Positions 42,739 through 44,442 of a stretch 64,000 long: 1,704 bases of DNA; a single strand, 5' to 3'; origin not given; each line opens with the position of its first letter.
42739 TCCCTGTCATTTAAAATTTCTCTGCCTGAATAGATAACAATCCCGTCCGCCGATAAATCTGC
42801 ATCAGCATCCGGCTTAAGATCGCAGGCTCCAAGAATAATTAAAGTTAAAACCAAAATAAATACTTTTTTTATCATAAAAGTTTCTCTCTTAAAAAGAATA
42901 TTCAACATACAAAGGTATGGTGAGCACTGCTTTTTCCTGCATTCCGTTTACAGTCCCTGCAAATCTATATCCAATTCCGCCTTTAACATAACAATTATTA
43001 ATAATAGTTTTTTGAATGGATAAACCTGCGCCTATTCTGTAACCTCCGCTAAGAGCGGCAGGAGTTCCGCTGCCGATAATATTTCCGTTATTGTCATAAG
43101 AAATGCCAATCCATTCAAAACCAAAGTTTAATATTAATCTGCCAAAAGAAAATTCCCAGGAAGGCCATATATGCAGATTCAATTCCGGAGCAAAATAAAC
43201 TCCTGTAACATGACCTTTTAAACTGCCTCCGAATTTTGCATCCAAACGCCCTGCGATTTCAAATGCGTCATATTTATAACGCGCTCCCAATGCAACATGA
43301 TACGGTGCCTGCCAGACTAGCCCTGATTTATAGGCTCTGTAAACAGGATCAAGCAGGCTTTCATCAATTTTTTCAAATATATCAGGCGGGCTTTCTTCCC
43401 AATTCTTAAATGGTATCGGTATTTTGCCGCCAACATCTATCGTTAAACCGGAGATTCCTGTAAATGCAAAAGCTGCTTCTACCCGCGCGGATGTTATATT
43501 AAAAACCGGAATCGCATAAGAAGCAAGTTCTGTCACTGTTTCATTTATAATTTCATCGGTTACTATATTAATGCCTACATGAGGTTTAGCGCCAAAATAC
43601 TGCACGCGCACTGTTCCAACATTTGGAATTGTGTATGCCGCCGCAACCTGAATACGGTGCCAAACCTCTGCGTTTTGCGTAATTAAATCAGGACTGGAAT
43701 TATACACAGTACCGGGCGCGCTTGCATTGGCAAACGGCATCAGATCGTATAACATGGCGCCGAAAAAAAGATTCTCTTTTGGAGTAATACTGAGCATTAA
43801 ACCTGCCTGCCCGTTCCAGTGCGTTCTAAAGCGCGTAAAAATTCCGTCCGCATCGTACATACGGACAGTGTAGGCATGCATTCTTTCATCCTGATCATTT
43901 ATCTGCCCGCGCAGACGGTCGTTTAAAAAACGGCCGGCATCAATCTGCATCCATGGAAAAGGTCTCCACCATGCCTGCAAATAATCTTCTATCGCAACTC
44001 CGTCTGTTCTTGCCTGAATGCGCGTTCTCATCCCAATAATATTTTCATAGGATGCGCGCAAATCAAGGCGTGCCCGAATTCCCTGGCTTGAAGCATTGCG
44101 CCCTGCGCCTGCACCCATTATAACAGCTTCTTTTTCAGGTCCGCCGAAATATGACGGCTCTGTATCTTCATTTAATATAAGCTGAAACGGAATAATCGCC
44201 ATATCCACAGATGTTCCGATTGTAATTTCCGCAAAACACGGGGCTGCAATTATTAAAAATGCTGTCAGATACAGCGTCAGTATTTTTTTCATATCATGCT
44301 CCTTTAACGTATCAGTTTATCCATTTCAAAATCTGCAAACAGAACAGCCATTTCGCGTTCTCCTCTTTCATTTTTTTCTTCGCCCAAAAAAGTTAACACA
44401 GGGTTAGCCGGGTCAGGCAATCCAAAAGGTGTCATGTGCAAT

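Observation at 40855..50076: Divergent six-gene surface locus: Ig-like lipoproteins, a beta-barrel and a lyase-like lipoprotein built around a shared uncharacterised module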

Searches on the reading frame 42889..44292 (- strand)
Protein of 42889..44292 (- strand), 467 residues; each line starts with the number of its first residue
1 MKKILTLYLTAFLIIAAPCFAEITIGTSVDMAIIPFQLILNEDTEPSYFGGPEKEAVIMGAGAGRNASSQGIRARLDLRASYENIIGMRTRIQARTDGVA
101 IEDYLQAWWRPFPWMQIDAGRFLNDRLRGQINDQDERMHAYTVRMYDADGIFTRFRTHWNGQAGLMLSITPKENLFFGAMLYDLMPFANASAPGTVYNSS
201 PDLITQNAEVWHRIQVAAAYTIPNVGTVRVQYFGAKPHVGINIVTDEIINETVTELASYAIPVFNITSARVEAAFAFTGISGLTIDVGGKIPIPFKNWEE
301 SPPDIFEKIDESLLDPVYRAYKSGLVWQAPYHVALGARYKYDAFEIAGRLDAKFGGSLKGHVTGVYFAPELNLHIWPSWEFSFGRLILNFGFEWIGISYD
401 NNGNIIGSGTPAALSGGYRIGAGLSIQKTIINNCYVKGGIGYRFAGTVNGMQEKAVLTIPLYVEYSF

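Call 3: search_protein_families(library=pfam, proteins=[window:42889-44292:-], max_evalue=1)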
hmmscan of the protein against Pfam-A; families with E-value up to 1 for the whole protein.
window:42889-44292:- (467 aa): 0 families

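Call 4: search_protein_families(library=ncbifam, proteins=[window:42889-44292:-], max_evalue=1)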
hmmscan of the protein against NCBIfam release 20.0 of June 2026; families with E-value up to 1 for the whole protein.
window:42889-44292:- (467 aa): 0 families

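Call 11: find_homologous_proteins(query=window:42889-44292:-, max_evalue=0.001)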
Query window:42889-44292:- (467 aa): 54 proteins with E <= 0.001 among 8000 candidates.
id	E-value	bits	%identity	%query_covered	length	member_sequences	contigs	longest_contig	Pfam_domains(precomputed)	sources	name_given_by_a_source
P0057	4.3e-242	822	73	100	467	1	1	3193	-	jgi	-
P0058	1.3e-240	817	73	100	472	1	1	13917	-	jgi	jgi:hypothetical protein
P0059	5.0e-239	812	74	96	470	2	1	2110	-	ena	-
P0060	1.8e-232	790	69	100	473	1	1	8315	-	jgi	jgi:hypothetical protein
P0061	6.0e-224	762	71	96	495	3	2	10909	-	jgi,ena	-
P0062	2.8e-207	707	64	96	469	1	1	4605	-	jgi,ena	-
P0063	8.4e-199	679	63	96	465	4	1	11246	-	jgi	-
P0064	9.9e-194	663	59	100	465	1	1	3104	-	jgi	jgi:hypothetical protein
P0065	5.3e-189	647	59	100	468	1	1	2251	-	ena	-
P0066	6.0e-189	647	60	100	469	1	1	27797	-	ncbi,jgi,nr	ncbi:MAG: hypothetical protein LBC80_02060 [Treponema sp.]|jgi:hypothetical protein|nr:hypothetical 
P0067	2.1e-188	645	59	100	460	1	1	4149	-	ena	-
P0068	1.1e-187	643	60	100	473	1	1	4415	-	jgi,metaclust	metaclust:\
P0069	2.6e-185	635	58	100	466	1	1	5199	-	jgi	jgi:hypothetical protein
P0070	3.5e-183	628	58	100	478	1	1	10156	-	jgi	-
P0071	8.3e-183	627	59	100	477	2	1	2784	-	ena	-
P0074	2.4e-182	625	58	100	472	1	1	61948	-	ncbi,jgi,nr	ncbi:MAG: hypothetical protein LBH20_01480 [Treponema sp.]|jgi:hypothetical protein|nr:hypothetical 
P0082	5.2e-177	607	56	100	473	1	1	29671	-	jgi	jgi:hypothetical protein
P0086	3.0e-175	602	55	100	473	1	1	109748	-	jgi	jgi:hypothetical protein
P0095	6.5e-160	551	53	100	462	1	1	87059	-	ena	-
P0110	7.1e-19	86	29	84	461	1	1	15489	-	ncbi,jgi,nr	ncbi:MAG: hypothetical protein LBT00_01565 [Spirochaetaceae bacterium]|jgi:hypothetical protein|nr:h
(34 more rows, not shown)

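Call 20: find_related_loci(query=A3, collection=genome_contigs, flank=10000)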
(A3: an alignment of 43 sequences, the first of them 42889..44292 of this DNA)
Query A3 (467 aa) in genome_contigs; peptide patterns used: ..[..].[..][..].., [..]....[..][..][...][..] (x = any residue, [..] = any of these).
33 stretches matched a pattern; 3 encode a relative of the query (tblastn E <= 1e-3); 3 distinct loci.
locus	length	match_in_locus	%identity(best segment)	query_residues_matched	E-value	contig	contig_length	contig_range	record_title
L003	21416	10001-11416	58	1-467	0e+0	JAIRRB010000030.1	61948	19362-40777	MAG: Treponema sp. isolate Coa324_bin45 k119_1009400, whole genome shotgun sequence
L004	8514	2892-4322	57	1-467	0e+0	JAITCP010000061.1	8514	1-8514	MAG: Spirochaetaceae bacterium isolate Nl494_bin56 k119_400512, whole genome shotgun sequence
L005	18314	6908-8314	60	1-467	0e+0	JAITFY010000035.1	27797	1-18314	MAG: Treponema sp. isolate Pal332_bin4 k119_472289, whole genome shotgun sequence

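Call 31: predict_structure(alignment_id=A3)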
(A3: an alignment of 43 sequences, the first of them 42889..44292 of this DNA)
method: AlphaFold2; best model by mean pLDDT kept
length: 467 residues; sequences in the alignment: 43
mean_pLDDT: 84.2   pTM: 0.81
mean pLDDT of the five models: 84.2, 83.9, 82.8, 80.1, 78.1
residues with pLDDT >= 90: 219; 70-90: 172; 50-70: 60; < 50: 16
segments of 3 or more residues with pLDDT < 50: 16-19, 188-199
pLDDT, mean of each block of 10 residues (from residue 1): 65 54 76 91 78 87 72 79 87 70 78 93 88 81 89 87 90 94 69 45 68 94 96 92 76 66 91 97 96 90 66 69 89 97 96 94 89 96 94 96 90 92 94 89 92 92 87
secondary structure, 60 per line:
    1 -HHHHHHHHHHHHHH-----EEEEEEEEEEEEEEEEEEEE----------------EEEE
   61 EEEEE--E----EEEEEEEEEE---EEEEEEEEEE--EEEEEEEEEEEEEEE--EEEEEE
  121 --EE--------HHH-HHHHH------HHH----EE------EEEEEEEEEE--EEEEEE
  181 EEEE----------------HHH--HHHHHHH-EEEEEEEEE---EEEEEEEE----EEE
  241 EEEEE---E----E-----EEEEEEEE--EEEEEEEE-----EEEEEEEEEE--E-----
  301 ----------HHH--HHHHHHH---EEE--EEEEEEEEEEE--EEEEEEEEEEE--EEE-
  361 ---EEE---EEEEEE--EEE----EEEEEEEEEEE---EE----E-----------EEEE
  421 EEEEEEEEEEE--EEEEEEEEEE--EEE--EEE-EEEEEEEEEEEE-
elements in order: H2-15 E21-40 E57-65 E73-82 E86-95 E98-112 E115-120 H137-141 E163-172 E175-184 H206-212 E214-222 E226-233 E238-245 E260-267 E270-277 E283-292 H316-322 E326-328 E331-341 E344-354 E357-359 E364-366 E370-375 E378-380 E385-395 E417-431 E434-443 E446-448 E451-453 E455-466

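Call 35: fold_search(model_id=the predicted structure, library=pdb)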
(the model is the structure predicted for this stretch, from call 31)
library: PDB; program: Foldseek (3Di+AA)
matches with E <= 10: 898; with E <= 0.001: 230
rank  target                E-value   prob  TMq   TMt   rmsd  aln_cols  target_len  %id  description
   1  3dwo                  1.4e-08  1.00  0.28  0.29  14.3       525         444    8  Crystal structure of a Pseudomonas aeruginosa FadL homologue (released 2008-12-16)
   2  6ehd                  2.1e-08  1.00  0.41  0.55   8.2       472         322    9  OmpT (in-vitro folded), an outer membrane protein of Vibrio cholerae (released 2018-04-25)
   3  6ehe                  3.7e-08  1.00  0.39  0.56  10.9       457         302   10  OmpTdeltaL8 (loop L8 deletion mutant of OmpT), an outer membrane protein of Vibrio cholerae (released 2018-04-25)
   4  6ehf                  4.1e-08  1.00  0.40  0.54   8.5       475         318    9  OmpT (in-vitro folded), an outer membrane protein Vibrio cholerae (trimer form) (released 2018-04-25)
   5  3wi5                  5.7e-08  1.00  0.44  0.61   9.7       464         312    9  Crystal structure of the Loop 7 mutant PorB from Neisseria meningitidis serogroup B (released 2014-01-01)
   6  3wi4                  7.2e-08  1.00  0.43  0.61   9.5       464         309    8  Crystal structure of wild-type PorB from Neisseria meningitidis serogroup B (released 2014-01-01)
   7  2fgq                  1.2e-07  1.00  0.40  0.54   9.5       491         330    8  High resolution X-ray structure of Omp32 in complex with malate (released 2006-01-31)
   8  6ehb_C                1.2e-07  1.00  0.32  0.43  15.4       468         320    9  OmpU, an outer membrane protein, of Vibrio cholerae (released 2018-04-25)
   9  5ldt_A                1.4e-07  1.00  0.47  0.53  10.6       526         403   10  Crystal Structures of MOMP from Campylobacter jejuni (released 2016-10-26)
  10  2o4v_A                1.5e-07  1.00  0.44  0.48   9.5       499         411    8  An arginine ladder in OprP mediates phosphate specific transfer across the outer membrane (released 2006-12-26)
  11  4d65_A                1.5e-07  1.00  0.37  0.47  13.1       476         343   13  Structure of porin Omp-Pst2 from P. stuartii; the asymmetric unit contains a dimer of trimers. (released 2016-03-09)
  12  5nxn_A                1.5e-07  1.00  0.38  0.49  11.1       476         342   12  Structure of a L5-deletion mutant of Providencia stuartii Omp-Pst1 (released 2018-02-21)
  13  1prn                  1.8e-07  1.00  0.32  0.46  13.2       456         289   11  REFINED STRUCTURE OF PORIN FROM RHODOPSEUDOMONAS BLASTICA AND COMPARISON WITH THE PORIN FROM RHODOBACTER CAPSULATUS (released 1994-10-15)
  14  3a2s_X                1.9e-07  1.00  0.42  0.54  12.2       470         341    6  Crystal Structure of outer membrane protein PorB from Neisseria meningitidis in complex with sucrose (released 2010-04-07)
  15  4kr8_B                2.0e-07  1.00  0.38  0.48   8.8       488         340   11  Salmonella typhi OmpF complex with Daunomycin (released 2014-05-28)
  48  8pz4                  1.1e-06  1.00  0.44  0.44  10.1       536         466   11  Structure of alginate transporter, AlgE, solved at wavelength 2.755 A (released 2023-10-25)
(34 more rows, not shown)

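Call 52: find_encoding_contigs(protein=P0086, flank=10000, max_places=2)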
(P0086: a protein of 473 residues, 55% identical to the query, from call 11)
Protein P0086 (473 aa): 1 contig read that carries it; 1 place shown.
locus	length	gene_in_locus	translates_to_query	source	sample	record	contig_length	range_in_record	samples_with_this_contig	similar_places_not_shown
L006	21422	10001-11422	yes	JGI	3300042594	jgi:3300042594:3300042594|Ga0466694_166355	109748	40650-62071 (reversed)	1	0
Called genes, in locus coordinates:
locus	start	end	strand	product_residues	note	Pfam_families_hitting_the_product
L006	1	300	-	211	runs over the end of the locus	PF02589:LUD_dom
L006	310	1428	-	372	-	PF07470:Glyco_hydro_88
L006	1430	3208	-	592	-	PF14099:Polysacc_lyase (weak)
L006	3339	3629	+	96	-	-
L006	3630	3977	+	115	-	PF21716:dnstrm_HI1420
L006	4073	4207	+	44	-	-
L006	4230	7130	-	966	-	PF02368:Big_2 (weak)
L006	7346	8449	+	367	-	-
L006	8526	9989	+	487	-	-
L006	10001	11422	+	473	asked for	-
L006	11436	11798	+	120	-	-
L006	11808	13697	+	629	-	PF02368:Big_2 (faint)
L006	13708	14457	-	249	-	PF09339:HTH_IclR, PF01614:IclR_C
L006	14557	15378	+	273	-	PF04962:KduI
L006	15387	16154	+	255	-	PF00106:adh_short, PF08659:KR, PF13561:adh_short_C2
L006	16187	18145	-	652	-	PF00270:DEAD, PF04851:ResIII, PF00271:Helicase_C, PF16124:RecQ_Zn_bind, PF09382:RQC, PF00570:HRDC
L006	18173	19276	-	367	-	PF01926:MMR_HSR1, PF02421:FeoB_N (weak), PF06071:YchF-GTPase_C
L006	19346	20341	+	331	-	PF00248:Aldo_ket_red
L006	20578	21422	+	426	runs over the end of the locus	PF00589:Phage_integrase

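Call 53: find_encoding_contigs(protein=P0095, flank=10000, max_places=2)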
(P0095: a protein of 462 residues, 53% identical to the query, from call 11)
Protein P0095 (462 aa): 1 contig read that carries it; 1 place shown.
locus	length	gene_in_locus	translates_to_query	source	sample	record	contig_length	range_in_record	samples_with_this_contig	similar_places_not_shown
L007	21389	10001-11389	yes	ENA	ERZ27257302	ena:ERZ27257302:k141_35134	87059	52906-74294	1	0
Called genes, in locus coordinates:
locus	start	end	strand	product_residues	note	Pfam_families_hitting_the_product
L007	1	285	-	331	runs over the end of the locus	PF00528:BPD_transp_1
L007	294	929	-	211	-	PF02589:LUD_dom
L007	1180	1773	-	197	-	-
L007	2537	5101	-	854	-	-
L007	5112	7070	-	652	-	PF02368:Big_2 (faint)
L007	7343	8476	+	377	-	-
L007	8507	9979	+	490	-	-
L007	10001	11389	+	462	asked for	-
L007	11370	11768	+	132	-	-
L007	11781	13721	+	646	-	-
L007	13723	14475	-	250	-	PF09339:HTH_IclR, PF01978:TrmB (weak), PF01614:IclR_C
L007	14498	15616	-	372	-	PF01118:Semialdhyde_dh, PF22698:Semialdhyde_dhC_1, PF02774:Semialdhyde_dhC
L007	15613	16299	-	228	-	PF12728:HTH_17, PF00359:PTS_EIIA_2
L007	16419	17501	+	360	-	-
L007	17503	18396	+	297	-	PF27332:TP_0781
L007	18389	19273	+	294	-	PF13489:Methyltransf_23, PF07021:MetW, PF08241:Methyltransf_11, PF08242:Methyltransf_12, PF13649:Methyltransf_25, PF13847:Methyltransf_31 (weak)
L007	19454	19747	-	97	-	-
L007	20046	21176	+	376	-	PF03330:DPBB_1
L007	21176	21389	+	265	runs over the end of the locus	PF02361:CbiQ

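Call 59: find_encoding_contigs(protein=P0082, flank=10000, max_places=1)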
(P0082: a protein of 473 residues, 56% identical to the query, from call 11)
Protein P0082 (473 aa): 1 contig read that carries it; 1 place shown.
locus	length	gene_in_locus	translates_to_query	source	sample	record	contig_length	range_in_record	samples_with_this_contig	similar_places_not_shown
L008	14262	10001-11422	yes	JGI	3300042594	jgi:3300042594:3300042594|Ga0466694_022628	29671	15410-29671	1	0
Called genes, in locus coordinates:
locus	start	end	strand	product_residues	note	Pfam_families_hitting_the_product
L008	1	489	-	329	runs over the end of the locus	PF00528:BPD_transp_1 (weak)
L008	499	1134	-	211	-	PF02589:LUD_dom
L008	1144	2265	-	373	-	PF07470:Glyco_hydro_88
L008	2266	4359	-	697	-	PF14099:Polysacc_lyase (faint)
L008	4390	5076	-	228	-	-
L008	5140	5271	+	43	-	-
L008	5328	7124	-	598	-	PF02368:Big_2 (weak)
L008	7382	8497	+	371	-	-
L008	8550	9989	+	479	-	-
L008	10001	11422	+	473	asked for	-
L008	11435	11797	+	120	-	PF02368:Big_2 (weak)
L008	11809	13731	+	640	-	-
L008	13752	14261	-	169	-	?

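Call 60: find_encoding_contigs(protein=P0074, flank=10000, max_places=1)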
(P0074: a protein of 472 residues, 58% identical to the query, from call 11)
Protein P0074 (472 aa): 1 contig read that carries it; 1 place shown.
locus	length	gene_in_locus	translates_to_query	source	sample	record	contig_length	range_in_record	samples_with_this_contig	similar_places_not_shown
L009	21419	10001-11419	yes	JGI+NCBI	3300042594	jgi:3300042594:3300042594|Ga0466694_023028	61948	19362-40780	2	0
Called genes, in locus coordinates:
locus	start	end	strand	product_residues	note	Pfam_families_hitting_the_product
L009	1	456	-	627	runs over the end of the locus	-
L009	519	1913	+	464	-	PF13393:tRNA-synt_His, PF00587:tRNA-synt_2b (weak)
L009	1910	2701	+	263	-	PF01261:AP_endonuc_2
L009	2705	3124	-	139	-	-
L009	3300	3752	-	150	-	PF20797:HepT-like_2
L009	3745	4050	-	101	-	PF18765:Polbeta, PF01909:NTP_transf_2 (weak)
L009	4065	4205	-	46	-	-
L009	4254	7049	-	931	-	-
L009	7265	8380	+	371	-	-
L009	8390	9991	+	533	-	-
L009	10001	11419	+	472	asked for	-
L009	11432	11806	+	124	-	PF20578:aBig_2 (weak), PF26182:Ig_NUP210_5th (faint)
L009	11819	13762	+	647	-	PF02368:Big_2 (faint)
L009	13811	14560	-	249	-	PF09339:HTH_IclR, PF01614:IclR_C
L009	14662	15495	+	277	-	PF04962:KduI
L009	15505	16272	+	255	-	PF00106:adh_short, PF08659:KR (weak), PF13561:adh_short_C2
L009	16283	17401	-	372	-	PF01118:Semialdhyde_dh, PF22698:Semialdhyde_dhC_1, PF02774:Semialdhyde_dhC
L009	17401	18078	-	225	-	PF12728:HTH_17, PF00359:PTS_EIIA_2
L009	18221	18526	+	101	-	PF02617:ClpS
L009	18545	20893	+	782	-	PF02861:Clp_N, PF13173:AAA_14 (faint), PF00004:AAA, PF17871:AAA_lid_9, PF00004:AAA, PF07724:AAA_2, PF07728:AAA_5, PF10431:ClpB_D2-small, +3 more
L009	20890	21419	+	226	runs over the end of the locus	PF03588:Leu_Phe_trans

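Call 61: find_encoding_contigs(protein=P0110, flank=10000, max_places=1)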
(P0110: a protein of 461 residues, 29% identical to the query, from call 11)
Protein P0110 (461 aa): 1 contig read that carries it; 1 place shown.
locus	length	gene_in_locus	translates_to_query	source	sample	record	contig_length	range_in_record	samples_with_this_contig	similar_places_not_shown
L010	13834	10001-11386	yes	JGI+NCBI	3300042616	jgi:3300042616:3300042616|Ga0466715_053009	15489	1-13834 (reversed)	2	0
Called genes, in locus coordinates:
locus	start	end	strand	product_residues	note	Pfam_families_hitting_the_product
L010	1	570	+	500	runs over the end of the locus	PF03772:Competence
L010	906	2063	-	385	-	PF13439:Glyco_transf_4 (weak), PF20706:GT4-conflict, PF00534:Glycos_transf_1, PF13692:Glyco_trans_1_4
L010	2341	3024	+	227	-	-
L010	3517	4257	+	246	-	PF00005:ABC_tran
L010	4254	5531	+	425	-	PF12704:MacB_PCD, PF02687:FtsX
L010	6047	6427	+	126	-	-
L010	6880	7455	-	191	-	-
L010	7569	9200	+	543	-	PF02378:PTS_EIIC, PF00358:PTS_EIIA_1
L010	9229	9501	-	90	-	PF15738:YafQ_toxin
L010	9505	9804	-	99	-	-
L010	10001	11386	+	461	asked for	-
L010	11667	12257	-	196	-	-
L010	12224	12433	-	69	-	-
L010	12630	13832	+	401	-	PF00232:Glyco_hydro_1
